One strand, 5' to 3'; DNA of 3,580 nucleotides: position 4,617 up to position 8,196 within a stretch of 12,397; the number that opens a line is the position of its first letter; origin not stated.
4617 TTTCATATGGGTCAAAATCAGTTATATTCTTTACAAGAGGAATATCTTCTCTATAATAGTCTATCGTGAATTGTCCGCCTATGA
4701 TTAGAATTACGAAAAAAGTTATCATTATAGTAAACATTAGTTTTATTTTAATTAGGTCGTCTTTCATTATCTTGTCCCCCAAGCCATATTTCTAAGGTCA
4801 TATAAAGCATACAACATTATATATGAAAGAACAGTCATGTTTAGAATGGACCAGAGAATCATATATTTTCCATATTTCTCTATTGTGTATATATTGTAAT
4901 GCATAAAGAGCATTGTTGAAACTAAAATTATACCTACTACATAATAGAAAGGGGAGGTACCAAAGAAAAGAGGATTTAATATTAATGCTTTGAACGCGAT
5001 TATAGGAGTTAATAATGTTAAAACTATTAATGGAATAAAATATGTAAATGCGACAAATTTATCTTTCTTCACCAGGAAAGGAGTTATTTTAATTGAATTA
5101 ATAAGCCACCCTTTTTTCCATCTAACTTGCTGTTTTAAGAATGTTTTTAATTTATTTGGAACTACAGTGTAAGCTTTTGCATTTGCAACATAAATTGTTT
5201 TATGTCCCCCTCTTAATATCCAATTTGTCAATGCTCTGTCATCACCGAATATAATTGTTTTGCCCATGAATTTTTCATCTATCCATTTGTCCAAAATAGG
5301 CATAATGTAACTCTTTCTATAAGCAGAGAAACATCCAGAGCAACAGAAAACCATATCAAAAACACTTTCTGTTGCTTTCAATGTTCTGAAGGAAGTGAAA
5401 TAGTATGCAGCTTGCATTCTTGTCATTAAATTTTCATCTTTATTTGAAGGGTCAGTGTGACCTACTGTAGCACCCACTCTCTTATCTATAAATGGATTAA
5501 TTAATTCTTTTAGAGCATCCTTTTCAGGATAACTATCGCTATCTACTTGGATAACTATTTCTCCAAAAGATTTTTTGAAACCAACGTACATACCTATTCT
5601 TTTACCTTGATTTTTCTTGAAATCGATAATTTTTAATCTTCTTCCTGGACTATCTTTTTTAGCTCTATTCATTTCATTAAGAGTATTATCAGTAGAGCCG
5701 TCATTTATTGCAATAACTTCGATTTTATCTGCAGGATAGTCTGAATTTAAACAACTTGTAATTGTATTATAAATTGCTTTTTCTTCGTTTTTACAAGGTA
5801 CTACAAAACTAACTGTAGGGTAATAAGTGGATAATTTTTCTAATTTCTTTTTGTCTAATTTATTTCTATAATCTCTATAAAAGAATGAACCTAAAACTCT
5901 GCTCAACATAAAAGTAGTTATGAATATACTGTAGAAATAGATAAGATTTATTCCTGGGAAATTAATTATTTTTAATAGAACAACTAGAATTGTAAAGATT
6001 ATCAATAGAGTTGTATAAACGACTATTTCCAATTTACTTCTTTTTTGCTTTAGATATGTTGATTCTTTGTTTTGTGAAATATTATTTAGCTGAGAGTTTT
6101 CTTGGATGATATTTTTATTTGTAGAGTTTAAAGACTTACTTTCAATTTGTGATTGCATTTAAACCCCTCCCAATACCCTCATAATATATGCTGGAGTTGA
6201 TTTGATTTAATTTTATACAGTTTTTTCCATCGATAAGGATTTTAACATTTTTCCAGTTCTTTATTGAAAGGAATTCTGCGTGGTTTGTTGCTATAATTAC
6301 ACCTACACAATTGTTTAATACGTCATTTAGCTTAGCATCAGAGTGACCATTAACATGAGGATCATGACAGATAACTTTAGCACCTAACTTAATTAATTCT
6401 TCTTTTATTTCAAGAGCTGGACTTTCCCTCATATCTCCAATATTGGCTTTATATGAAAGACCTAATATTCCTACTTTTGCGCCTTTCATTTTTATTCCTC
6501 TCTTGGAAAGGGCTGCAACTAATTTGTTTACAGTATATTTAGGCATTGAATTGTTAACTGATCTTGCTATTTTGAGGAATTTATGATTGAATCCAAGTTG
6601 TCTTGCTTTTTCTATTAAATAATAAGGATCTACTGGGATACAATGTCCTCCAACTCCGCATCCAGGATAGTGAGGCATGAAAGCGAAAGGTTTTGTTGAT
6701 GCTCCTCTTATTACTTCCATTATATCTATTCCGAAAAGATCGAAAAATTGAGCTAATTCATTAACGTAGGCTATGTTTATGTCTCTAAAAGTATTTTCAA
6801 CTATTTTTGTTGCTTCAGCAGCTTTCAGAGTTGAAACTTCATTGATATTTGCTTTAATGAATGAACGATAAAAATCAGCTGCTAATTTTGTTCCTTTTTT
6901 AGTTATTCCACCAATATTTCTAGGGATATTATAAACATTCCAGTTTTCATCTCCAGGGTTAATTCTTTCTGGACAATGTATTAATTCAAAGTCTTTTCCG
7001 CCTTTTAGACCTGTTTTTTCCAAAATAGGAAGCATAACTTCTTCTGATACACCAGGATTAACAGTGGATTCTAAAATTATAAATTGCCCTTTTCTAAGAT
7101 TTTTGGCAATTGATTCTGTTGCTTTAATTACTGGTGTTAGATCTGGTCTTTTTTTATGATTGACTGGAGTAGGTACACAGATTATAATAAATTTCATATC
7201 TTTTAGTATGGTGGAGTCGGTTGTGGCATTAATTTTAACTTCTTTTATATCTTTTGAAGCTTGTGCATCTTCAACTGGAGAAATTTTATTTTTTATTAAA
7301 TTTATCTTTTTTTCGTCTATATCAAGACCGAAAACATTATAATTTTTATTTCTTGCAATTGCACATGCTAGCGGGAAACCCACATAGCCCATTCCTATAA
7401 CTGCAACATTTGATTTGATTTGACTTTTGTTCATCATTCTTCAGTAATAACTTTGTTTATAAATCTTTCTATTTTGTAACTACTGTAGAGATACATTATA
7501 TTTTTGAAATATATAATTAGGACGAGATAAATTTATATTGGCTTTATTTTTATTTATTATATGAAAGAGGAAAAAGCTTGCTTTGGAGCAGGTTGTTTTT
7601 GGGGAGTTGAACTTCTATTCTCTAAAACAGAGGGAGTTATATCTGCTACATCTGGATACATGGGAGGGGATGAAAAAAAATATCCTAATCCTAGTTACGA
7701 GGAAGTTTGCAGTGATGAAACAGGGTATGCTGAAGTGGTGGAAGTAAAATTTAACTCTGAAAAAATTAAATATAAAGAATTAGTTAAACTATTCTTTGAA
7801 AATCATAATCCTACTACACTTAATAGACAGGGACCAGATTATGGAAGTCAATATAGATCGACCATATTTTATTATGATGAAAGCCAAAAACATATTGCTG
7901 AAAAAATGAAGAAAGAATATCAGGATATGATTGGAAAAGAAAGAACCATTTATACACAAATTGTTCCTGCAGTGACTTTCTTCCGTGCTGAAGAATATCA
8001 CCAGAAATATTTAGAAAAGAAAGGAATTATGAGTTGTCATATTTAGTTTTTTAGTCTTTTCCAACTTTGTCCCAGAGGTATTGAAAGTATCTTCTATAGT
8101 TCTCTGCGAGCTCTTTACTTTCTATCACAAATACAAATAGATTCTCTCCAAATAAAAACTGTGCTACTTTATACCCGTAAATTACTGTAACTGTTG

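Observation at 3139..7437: Translationally coupled sugar-dehydrogenase / HasA-like synthase / PgaB-like deacetylase operon: a synthase-dependent exopolysaccharide system in an archaeon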

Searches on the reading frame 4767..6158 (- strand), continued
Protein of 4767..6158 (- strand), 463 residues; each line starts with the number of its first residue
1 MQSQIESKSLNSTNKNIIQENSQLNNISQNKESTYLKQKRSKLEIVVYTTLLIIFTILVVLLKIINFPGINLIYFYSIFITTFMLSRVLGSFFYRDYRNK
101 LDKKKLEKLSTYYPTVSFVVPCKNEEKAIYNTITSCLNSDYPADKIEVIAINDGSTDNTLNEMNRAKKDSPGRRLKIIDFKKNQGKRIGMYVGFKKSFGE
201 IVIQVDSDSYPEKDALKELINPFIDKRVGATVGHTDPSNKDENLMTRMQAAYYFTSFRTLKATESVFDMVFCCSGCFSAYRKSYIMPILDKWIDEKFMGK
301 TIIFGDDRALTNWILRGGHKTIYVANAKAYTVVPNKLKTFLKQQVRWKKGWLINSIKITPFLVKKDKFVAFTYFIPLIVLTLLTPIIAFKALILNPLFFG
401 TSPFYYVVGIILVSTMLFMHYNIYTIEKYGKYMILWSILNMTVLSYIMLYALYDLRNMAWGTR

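Call 75: fold_search(model_id=the predicted structure, library=viral)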
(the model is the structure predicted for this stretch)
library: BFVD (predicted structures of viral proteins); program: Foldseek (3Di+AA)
matches with E <= 10: 534; with E <= 0.001: 222
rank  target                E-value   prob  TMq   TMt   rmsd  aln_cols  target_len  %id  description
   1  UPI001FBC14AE         6.1e-23  1.00  0.69  0.57  10.1       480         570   20  (no name look-up for this kind of identifier)
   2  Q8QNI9                1.4e-18  1.00  0.63  0.60  11.4       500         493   16  ESV-1-84 [Ectocarpus siliculosus virus 1 (isolate New Zealand/Kaikoura/1988)]
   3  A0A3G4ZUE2            4.8e-18  1.00  0.70  0.57   4.0       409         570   20  Glycosyltransferase family 2 protein [Edafosvirus sp.]
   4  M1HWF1                1.0e-15  1.00  0.67  0.57  10.1       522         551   15  (no name in the UniProt tables at hand)
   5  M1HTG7                3.5e-15  1.00  0.61  0.56   6.1       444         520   19  (no name in the UniProt tables at hand)
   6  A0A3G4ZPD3            7.7e-13  1.00  0.60  0.38   4.4       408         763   15  Uncharacterized protein [Terrestrivirus sp.]
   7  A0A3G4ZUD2            9.0e-13  1.00  0.58  0.38   7.0       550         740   15  chitin synthase [Edafosvirus sp.]
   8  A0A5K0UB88            7.9e-12  1.00  0.60  0.33  16.1       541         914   14  Glycosyltransferase 2-like domain-containing protein (Fragment) [Yasminevirus sp. GU-2018]
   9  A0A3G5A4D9            2.2e-10  1.00  0.57  0.27   9.1       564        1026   12  Chitin synthase [Homavirus sp.]
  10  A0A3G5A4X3            1.6e-09  1.00  0.37  0.34  14.0       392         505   15  Glycosyltransferase 2-like domain-containing protein [Homavirus sp.]
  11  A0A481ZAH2            4.2e-09  1.00  0.36  0.25  10.9       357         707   14  Glycosyl transferase family 2 (Fragment) [Pithovirus LCPAC302]
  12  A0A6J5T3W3            6.1e-09  1.00  0.41  0.18  13.0       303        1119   16  Glyco_tranf_GTA_type domain containing protein [uncultured Caudovirales phage]
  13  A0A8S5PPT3            6.4e-09  1.00  0.39  0.38  12.1       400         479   15  Glycosyltransferase [Myoviridae sp. ctwwN25]
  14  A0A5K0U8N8            6.8e-09  1.00  0.53  0.42   9.3       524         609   12  Glycosyltransferase 2-like domain-containing protein [Yasminevirus sp. GU-2018]
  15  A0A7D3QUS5            7.9e-09  1.00  0.34  0.35   8.6       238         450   16  Glycosyltransferase family 2 [Fadolivirus FV1/VV64]
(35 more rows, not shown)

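Call 79: search_protein_families(library=pfam, proteins=[L017:3102-4067:+, L017:5404-7020:+, L053:5275-7245:+, L090:5550-7103:+], max_evalue=0.001)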
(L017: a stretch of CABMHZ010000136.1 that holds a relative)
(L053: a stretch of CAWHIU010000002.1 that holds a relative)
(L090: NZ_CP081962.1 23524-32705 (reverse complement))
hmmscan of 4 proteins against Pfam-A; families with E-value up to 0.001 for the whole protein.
L017:3102-4067:+ (321 aa): 8 families
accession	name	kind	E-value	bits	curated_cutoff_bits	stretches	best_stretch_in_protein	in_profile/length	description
PF03721.20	UDPG_MGDP_dh_N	-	1e-37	130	27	2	44-172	61-187/187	UDP-glucose/GDP-mannose dehydrogenase family, NAD binding domain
PF00984.24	UDPG_MGDP_dh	-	6.6e-27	93.9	25.4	1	186-279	1-93/94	UDP-glucose/GDP-mannose dehydrogenase family, central domain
PF03446.21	NAD_binding_2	-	3e-08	34.3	21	1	5-77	1-73/161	NAD binding domain of 6-phosphogluconate dehydrogenase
PF02826.25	2-Hacid_dh_C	-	5.4e-08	32.8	25.1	1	3-76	36-108/178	D-isomer specific 2-hydroxyacid dehydrogenase, NAD binding domain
PF03807.23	F420_oxidored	-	4.4e-07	30.9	21.6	1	6-72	2-72/94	NADP oxidoreductase coenzyme F420-dependent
PF02558.23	ApbA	-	2.5e-05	24.4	22.2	1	6-106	1-77/150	Ketopantoate reductase PanE/ApbA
PF01210.29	NAD_Gly3P_dh_N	-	0.00097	19.6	23.1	0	6-69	2-79/158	NAD-dependent glycerol-3-phosphate dehydrogenase N-terminus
PF01262.27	AlaDh_PNT_C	-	0.00098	19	23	0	2-48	27-74/214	Alanine dehydrogenase/PNT, C-terminal domain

L017:5404-7020:+ (538 aa): 1 family
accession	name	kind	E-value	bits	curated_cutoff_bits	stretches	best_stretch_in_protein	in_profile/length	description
PF01522.26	Polysacc_deac_1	-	6.2e-12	46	23.1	1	148-285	5-107/124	Polysaccharide deacetylase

L053:5275-7245:+ (656 aa): 6 families
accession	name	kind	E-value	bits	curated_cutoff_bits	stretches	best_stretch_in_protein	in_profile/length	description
PF00535.33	Glycos_transf_2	-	2.5e-44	151.6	23.3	2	311-476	1-163/168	Glycosyl transferase family 2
PF13641.12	Glyco_tranf_2_3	-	1.7e-34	120.3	27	1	308-541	1-229/230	Glycosyltransferase like family 2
PF03142.21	Chitin_synth_2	-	1.5e-13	50.7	27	1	385-654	196-490/527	Chitin synthase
PF13632.12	Glyco_trans_2_3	-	7.6e-12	45.9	27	1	393-597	1-195/198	Glycosyl transferase family group 2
PF13506.12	Glyco_transf_21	-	7.7e-11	42.2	21.7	1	378-541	18-174/174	Glycosyl transferase family 21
PF10111.15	Glyco_tranf_2_2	-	1.3e-06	28.6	27.3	1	311-464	1-162/276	Glycosyltransferase like family 2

L090:5550-7103:+ (517 aa): 1 family
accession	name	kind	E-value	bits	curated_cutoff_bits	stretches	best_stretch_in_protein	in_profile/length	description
PF02156.21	Glyco_hydro_26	-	4.4e-14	53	20.2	1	292-406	134-241/311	Glycosyl hydrolase family 26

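Call 80: search_protein_families(library=ncbifam, proteins=[L017:3102-4067:+, L053:3878-5278:+, L012:4698-5996:+], max_evalue=1e-10)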
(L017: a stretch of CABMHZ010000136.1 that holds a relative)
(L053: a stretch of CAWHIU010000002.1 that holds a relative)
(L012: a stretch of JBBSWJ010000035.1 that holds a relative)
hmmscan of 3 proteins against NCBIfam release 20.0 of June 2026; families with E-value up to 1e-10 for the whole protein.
L017:3102-4067:+ (321 aa): 6 families
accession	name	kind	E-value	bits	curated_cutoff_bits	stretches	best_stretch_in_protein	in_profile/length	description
TIGR03026.1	NDP-sugDHase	subfamily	1.9e-75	254.2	189.8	1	42-291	59-306/413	nucleotide sugar dehydrogenase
NF041297.1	UDPGDh_AglM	equivalog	4.2e-66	223.6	670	1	5-280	2-299/429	UDP-glucose 6-dehydrogenase AglM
NF047673.2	TeichurnBiosyTuaD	equivalog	1.2e-46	159.8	700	1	43-280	61-292/439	UDP-glucose 6-dehydrogenase TuaD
NF040825.1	UDPMaNacDH_Arch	equivalog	3.8e-28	98.5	750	1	40-288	57-294/418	UDP-N-acetyl-D-mannosamine dehydrogenase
NF011631.0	PRK15057.1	equivalog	4.2e-19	68.9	757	1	33-261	47-266/388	UDP-glucose 6-dehydrogenase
NF008286.0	PRK11064.1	equivalog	2.6e-16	59.2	459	1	56-283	72-297/420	UDP-N-acetyl-D-mannosamine dehydrogenase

L053:3878-5278:+ (466 aa): 6 families
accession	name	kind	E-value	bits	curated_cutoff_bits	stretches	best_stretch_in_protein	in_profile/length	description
TIGR03026.1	NDP-sugDHase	subfamily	1e-108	363.8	189.8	1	52-451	2-411/413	nucleotide sugar dehydrogenase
NF040825.1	UDPMaNacDH_Arch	equivalog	2.9e-66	224.1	750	1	52-435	2-376/418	UDP-N-acetyl-D-mannosamine dehydrogenase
NF008286.0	PRK11064.1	equivalog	1e-62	212.1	459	1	51-455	4-419/420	UDP-N-acetyl-D-mannosamine dehydrogenase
NF011729.0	PRK15182.1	equivalog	9.9e-58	195.9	592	1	52-402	8-358/425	Vi polysaccharide biosynthesis UDP-N-acetylglucosamine C-6 dehydrogenase TviB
NF041297.1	UDPGDh_AglM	equivalog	7.5e-41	140.4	670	1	52-434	2-393/429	UDP-glucose 6-dehydrogenase AglM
NF047673.2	TeichurnBiosyTuaD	equivalog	4.5e-29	101.8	700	1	53-437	4-391/439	UDP-glucose 6-dehydrogenase TuaD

L012:4698-5996:+ (432 aa): 7 families
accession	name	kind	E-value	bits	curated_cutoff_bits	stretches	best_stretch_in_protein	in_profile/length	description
TIGR03026.1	NDP-sugDHase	subfamily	3.4e-112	375.2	189.8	1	14-411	2-412/413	nucleotide sugar dehydrogenase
NF040825.1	UDPMaNacDH_Arch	equivalog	3.7e-78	263.3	750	1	15-431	3-415/418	UDP-N-acetyl-D-mannosamine dehydrogenase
NF008286.0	PRK11064.1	equivalog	2.7e-67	227.2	459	1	12-390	3-399/420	UDP-N-acetyl-D-mannosamine dehydrogenase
NF011729.0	PRK15182.1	equivalog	4.9e-59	200.2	592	1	15-363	9-358/425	Vi polysaccharide biosynthesis UDP-N-acetylglucosamine C-6 dehydrogenase TviB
NF047673.2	TeichurnBiosyTuaD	equivalog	2.2e-51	175.4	700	1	13-431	2-431/439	UDP-glucose 6-dehydrogenase TuaD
NF041297.1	UDPGDh_AglM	equivalog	1.3e-48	166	670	1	15-423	3-427/429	UDP-glucose 6-dehydrogenase AglM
NF011631.0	PRK15057.1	equivalog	1.2e-16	60.9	757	1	15-362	3-339/388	UDP-glucose 6-dehydrogenase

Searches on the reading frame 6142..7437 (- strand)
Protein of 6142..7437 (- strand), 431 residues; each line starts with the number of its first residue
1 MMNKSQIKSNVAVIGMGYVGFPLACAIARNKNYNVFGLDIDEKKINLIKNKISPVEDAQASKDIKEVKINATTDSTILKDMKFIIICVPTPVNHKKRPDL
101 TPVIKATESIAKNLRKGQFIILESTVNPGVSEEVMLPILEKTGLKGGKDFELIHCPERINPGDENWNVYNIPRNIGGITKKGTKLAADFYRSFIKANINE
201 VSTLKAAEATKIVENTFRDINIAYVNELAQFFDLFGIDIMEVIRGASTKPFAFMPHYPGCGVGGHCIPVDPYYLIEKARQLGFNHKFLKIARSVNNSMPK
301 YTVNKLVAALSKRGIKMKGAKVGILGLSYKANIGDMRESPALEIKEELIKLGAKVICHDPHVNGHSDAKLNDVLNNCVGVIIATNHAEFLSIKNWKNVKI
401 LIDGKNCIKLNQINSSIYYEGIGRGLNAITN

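Call 4: search_protein_families(library=pfam, proteins=[window:6142-7437:-], max_evalue=0.01)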
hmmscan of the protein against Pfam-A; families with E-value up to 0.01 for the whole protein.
window:6142-7437:- (431 aa): 8 families
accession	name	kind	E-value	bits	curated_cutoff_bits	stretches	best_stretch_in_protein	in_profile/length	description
PF03721.20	UDPG_MGDP_dh_N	-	1e-39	136.5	27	1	10-184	2-181/187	UDP-glucose/GDP-mannose dehydrogenase family, NAD binding domain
PF00984.24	UDPG_MGDP_dh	-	7.5e-31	106.5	25.4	1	206-296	2-93/94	UDP-glucose/GDP-mannose dehydrogenase family, central domain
PF03720.21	UDPG_MGDP_dh_C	-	5.4e-20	72.1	30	1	323-409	1-102/103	UDP-glucose/GDP-mannose dehydrogenase family, UDP binding domain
PF03446.21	NAD_binding_2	-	7e-08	33.1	21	1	10-135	1-104/161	NAD binding domain of 6-phosphogluconate dehydrogenase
PF02558.23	ApbA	-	0.00015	21.9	22.2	1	11-108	1-94/150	Ketopantoate reductase PanE/ApbA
PF03807.23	F420_oxidored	-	0.00025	22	21.6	1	11-93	2-72/94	NADP oxidoreductase coenzyme F420-dependent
PF02737.24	3HCDH_N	-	0.00037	20.9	22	1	10-95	1-93/180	3-hydroxyacyl-CoA dehydrogenase, NAD binding domain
PF01210.29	NAD_Gly3P_dh_N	-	0.0005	20.5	23.1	1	10-117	1-105/158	NAD-dependent glycerol-3-phosphate dehydrogenase N-terminus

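Call 5: search_protein_families(library=ncbifam, proteins=[window:6142-7437:-], max_evalue=0.001)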
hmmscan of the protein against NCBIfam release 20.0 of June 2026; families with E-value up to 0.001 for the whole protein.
window:6142-7437:- (431 aa): 9 families
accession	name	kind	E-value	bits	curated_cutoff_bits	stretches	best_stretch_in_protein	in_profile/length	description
TIGR03026.1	NDP-sugDHase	subfamily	1e-119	400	189.8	1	10-406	2-413/413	nucleotide sugar dehydrogenase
NF040825.1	UDPMaNacDH_Arch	equivalog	8.4e-94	314.8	750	1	10-425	2-416/418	UDP-N-acetyl-D-mannosamine dehydrogenase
NF011729.0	PRK15182.1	equivalog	2e-80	270.7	592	1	10-364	8-359/425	Vi polysaccharide biosynthesis UDP-N-acetylglucosamine C-6 dehydrogenase TviB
NF008286.0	PRK11064.1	equivalog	2e-70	237.5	459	1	10-388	5-398/420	UDP-N-acetyl-D-mannosamine dehydrogenase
NF041297.1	UDPGDh_AglM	equivalog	1.8e-45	155.6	670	1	10-422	2-428/429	UDP-glucose 6-dehydrogenase AglM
NF047673.2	TeichurnBiosyTuaD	equivalog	8.6e-45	153.6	700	1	10-425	3-432/439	UDP-glucose 6-dehydrogenase TuaD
NF011631.0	PRK15057.1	equivalog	1.3e-20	73.9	757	1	11-365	3-342/388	UDP-glucose 6-dehydrogenase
NF000947.0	PRK00094.2-5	equivalog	0.00012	21.6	251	1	9-90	5-83/323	NAD(P)H-dependent glycerol-3-phosphate dehydrogenase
NF043037.1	ThreonDh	equivalog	0.00036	20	350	0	9-135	3-107/297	L-threonate dehydrogenase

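Call 7: search_solved_structures(query=window:6142-7437:-, max_evalue=1e-10)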
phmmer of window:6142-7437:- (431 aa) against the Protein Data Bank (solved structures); distinct sequences matched with E-value up to 1e-10: 30.
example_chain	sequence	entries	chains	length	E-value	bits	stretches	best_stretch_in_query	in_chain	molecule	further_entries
4r16_A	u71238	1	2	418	5.1e-79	269.1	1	11-425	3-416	418aa long hypothetical UDP-N-acetyl-D-mannosaminuronic acid dehydrogenase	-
3ojl_A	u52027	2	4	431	1.7e-68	234.4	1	9-420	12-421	Cap5O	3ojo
3g79_A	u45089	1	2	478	3.7e-62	213.6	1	10-424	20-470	NDP-N-acetyl-D-galactosaminuronic acid dehydrogenase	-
4xr9_A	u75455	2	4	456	1.1e-48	169.1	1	10-361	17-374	CalS8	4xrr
2y0e_A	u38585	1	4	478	4.9e-38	134.1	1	9-362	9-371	UDP-GLUCOSE DEHYDROGENASE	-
2y0c_A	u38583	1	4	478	8.7e-37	130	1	9-362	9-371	UDP-GLUCOSE DEHYDROGENASE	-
2y0d_A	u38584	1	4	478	8.7e-37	130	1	9-362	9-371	UDP-GLUCOSE DEHYDROGENASE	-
3gg2_A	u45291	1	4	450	1.5e-33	119.4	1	10-399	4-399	Sugar dehydrogenase, UDP-glucose/GDP-mannose dehydrogenase family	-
4a7p_A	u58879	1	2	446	3e-32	115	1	10-373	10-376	UDP-GLUCOSE DEHYDROGENASE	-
3vtf_A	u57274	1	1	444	2.6e-29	105.4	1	9-412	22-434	UDP-glucose 6-dehydrogenase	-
1mfz_A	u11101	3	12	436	5.5e-29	104.3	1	11-362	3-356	GDP-mannose 6-dehydrogenase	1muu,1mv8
3phl_A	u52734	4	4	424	5.5e-21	77.9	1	10-360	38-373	UDP-glucose 6-dehydrogenase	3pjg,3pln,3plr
3pid_A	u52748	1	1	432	5.6e-21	77.9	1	10-360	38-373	UDP-glucose 6-dehydrogenase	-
1dli_A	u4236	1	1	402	7.4e-19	70.9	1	11-368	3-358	UDP-GLUCOSE DEHYDROGENASE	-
1dlj_A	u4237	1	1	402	1.8e-17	66.3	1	11-368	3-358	UDP-GLUCOSE DEHYDROGENASE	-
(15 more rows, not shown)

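Call 46: list_cluster_members(proteins=[P0001, window:6142-7437:-, window:3139-4767:-, P0121, window:10981-11778:-])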
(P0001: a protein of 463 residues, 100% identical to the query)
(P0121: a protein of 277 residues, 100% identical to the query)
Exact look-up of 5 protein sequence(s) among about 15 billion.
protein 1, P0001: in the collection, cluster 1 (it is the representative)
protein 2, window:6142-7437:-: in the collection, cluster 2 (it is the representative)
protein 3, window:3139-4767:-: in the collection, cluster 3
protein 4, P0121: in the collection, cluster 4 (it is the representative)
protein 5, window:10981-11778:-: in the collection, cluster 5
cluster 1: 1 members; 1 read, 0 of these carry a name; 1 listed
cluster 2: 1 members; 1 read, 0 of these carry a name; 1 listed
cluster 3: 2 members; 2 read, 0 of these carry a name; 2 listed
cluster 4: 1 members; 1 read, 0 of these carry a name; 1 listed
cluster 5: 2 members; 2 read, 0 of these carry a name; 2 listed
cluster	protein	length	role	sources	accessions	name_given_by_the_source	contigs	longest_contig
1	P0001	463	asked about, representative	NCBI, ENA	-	-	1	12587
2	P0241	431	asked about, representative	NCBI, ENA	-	-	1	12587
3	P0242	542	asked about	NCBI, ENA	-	-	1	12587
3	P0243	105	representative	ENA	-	-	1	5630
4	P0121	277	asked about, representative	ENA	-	-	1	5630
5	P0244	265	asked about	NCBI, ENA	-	-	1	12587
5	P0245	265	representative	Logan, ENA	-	-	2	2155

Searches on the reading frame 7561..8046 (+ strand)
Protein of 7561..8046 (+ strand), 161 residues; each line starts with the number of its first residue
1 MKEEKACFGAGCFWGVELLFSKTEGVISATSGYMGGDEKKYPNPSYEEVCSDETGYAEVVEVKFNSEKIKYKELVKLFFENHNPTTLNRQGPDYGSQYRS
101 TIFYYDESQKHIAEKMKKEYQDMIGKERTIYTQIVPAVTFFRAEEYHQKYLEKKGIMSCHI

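Call 4: search_protein_families(library=pfam, proteins=[window:7561-8046:+], max_evalue=0.01)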
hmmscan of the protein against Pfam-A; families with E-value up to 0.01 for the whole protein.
window:7561-8046:+ (161 aa): 1 family
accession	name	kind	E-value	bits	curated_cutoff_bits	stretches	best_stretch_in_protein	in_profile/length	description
PF01625.27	PMSR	-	2e-58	197.4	23.7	1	5-159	1-152/153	Peptide methionine sulfoxide reductase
